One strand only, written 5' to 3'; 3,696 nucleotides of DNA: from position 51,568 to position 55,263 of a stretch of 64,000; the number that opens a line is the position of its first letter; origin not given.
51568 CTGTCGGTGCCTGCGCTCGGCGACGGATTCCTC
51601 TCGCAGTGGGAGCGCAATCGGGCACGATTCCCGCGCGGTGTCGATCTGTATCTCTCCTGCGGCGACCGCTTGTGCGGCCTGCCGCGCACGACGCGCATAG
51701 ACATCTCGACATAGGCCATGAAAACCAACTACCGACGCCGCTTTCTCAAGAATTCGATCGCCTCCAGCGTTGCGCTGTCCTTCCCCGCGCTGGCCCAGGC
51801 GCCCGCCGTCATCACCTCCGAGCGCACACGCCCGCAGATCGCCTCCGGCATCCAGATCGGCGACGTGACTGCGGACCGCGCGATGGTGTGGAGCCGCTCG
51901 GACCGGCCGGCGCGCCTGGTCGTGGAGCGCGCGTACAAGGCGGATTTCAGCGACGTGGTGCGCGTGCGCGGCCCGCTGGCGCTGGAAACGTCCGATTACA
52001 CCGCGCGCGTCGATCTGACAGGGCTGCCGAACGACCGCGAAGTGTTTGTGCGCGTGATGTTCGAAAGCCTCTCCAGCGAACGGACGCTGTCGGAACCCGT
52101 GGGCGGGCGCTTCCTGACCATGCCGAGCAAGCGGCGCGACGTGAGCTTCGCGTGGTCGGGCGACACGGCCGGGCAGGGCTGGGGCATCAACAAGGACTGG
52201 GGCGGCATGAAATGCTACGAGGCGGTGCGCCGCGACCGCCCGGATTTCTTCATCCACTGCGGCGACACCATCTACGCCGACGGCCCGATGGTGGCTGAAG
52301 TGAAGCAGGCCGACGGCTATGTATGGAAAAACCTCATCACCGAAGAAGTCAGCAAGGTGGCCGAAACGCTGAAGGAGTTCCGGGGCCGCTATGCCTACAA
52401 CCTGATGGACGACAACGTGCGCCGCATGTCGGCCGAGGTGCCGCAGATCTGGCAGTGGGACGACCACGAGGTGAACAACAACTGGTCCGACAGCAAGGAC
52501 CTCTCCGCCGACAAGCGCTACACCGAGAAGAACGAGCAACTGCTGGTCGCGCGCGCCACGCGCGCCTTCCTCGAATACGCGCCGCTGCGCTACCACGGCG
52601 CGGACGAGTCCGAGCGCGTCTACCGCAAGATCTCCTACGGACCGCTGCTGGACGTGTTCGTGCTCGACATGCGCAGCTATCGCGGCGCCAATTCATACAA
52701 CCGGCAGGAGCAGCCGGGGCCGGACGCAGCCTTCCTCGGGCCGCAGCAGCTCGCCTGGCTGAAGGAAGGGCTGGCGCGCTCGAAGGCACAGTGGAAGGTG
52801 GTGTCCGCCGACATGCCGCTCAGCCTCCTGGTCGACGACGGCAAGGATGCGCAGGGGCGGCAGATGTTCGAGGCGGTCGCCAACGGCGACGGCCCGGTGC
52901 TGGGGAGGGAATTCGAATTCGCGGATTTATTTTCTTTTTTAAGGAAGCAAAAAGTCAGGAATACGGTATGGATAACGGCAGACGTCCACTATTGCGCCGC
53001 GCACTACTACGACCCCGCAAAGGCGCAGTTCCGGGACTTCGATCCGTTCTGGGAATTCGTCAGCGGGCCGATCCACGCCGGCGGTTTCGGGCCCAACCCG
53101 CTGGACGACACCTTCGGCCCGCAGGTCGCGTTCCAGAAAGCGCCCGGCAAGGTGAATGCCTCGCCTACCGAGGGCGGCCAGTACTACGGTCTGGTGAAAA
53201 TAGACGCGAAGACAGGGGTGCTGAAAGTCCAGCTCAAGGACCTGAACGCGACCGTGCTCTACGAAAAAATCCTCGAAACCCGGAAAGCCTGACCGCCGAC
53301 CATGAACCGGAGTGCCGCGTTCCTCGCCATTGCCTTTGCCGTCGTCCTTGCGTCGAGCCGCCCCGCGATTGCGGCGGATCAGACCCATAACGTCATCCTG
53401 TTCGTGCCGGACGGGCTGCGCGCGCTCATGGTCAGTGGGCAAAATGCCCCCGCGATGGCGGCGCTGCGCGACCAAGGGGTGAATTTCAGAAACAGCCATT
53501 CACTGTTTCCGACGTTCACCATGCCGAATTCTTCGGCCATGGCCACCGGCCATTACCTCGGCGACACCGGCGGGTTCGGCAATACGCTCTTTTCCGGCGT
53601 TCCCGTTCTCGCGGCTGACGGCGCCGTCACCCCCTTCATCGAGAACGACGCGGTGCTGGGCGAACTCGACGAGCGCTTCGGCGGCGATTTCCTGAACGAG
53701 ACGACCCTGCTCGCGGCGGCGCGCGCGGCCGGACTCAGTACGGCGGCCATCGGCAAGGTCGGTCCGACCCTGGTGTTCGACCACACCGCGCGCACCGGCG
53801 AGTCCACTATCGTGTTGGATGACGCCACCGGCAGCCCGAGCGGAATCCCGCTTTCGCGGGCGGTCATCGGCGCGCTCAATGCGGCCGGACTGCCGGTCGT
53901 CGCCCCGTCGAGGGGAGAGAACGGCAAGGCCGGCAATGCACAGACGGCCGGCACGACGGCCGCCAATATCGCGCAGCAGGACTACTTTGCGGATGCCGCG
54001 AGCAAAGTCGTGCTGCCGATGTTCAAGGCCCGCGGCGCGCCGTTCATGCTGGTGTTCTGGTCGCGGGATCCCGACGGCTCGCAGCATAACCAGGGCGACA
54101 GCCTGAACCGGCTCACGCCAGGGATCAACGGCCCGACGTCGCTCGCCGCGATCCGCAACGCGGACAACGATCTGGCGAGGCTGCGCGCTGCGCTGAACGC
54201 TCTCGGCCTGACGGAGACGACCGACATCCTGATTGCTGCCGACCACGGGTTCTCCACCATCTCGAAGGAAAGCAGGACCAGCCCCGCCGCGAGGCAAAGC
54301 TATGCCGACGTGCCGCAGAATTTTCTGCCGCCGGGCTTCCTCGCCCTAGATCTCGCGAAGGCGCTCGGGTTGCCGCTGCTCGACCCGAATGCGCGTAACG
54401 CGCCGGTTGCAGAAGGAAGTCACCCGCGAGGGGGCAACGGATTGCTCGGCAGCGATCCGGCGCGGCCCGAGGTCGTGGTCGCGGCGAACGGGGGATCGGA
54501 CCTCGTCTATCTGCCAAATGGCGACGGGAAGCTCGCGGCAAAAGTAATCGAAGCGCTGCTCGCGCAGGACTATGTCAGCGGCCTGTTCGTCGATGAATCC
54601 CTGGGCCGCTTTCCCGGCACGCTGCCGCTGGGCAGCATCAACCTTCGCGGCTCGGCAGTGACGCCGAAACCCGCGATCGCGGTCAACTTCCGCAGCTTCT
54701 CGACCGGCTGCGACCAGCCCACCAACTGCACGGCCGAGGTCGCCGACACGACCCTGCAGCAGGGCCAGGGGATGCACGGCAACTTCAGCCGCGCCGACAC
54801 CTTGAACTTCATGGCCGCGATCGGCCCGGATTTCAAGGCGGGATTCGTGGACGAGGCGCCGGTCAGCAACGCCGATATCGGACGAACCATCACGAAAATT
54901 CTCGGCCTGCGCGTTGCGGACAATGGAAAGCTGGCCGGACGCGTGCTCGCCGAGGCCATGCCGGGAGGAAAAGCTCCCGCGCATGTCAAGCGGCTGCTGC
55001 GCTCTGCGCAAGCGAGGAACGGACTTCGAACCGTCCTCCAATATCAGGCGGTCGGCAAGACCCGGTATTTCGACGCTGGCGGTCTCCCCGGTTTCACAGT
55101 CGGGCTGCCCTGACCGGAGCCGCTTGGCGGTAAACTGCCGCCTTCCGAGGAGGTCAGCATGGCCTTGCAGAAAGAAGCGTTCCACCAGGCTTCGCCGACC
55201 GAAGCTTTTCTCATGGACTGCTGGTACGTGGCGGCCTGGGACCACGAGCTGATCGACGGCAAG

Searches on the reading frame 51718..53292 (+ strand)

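Call 4: search_protein_families(library=pfam, proteins=[window:51718-53292:+], max_evalue=0.01)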
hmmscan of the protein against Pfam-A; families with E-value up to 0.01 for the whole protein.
window:51718-53292:+ (524 aa): 3 families
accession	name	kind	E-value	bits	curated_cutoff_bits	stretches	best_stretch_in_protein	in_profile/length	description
PF09423.15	PhoD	-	9.9e-96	321.3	27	1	144-505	1-342/343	PhoD-like phosphatase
PF16655.11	PhoD_N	-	1.4e-17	64.4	30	1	44-133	2-89/90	PhoD-like phosphatase, N-terminal domain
PF00149.33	Metallophos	-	0.0043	17.9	21.5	0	166-369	21-159/191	Calcineurin-like phosphoesterase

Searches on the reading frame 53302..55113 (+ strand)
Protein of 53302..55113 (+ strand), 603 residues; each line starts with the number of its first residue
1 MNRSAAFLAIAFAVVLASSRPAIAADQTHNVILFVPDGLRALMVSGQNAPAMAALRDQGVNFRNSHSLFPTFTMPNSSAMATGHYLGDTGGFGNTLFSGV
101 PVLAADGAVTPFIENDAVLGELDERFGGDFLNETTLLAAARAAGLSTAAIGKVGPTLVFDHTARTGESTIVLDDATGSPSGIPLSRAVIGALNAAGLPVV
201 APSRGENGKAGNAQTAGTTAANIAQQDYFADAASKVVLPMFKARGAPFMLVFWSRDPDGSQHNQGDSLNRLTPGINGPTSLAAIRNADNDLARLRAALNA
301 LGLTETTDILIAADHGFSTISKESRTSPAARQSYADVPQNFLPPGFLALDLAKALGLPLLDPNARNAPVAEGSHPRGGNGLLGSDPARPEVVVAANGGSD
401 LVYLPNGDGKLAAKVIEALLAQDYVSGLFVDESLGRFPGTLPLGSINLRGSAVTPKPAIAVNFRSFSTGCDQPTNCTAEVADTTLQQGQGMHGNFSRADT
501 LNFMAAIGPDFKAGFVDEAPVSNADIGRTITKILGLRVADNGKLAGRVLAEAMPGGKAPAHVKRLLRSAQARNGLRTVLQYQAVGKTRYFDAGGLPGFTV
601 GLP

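Call 50: find_encoding_contigs(protein=window:53302-55113:+, flank=10000, max_places=1)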
Protein window:53302-55113:+ (603 aa): 2 contigs read that carry it; 1 place shown.
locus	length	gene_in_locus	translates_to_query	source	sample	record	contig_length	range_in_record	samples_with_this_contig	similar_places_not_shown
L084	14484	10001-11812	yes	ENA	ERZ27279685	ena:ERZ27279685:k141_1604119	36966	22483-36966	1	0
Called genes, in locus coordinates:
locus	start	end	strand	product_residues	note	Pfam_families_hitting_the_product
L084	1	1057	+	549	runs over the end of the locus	PF00202:Aminotran_3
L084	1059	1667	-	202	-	-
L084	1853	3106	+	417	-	PF20706:GT4-conflict (faint), PF13439:Glyco_transf_4, PF13477:Glyco_trans_4_2 (faint), PF13579:Glyco_trans_4_4, PF00534:Glycos_transf_1, PF13692:Glyco_trans_1_4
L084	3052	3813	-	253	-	PF01066:CDP-OH_P_transf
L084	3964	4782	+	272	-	PF00149:Metallophos, PF12850:Metallophos_2 (weak)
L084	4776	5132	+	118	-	PF00027:cNMP_binding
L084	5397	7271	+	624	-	PF00563:EAL, PF00990:GGDEF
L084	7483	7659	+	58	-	-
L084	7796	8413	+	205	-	PF05845:PhnH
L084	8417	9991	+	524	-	PF16655:PhoD_N, PF09423:PhoD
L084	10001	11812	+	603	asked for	PF01663:Phosphodiest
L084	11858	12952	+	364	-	PF00355:Rieske, PF19112:VanA_C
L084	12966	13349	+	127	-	PF00903:Glyoxalase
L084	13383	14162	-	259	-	PF00106:adh_short, PF08659:KR (weak), PF13561:adh_short_C2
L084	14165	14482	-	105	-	?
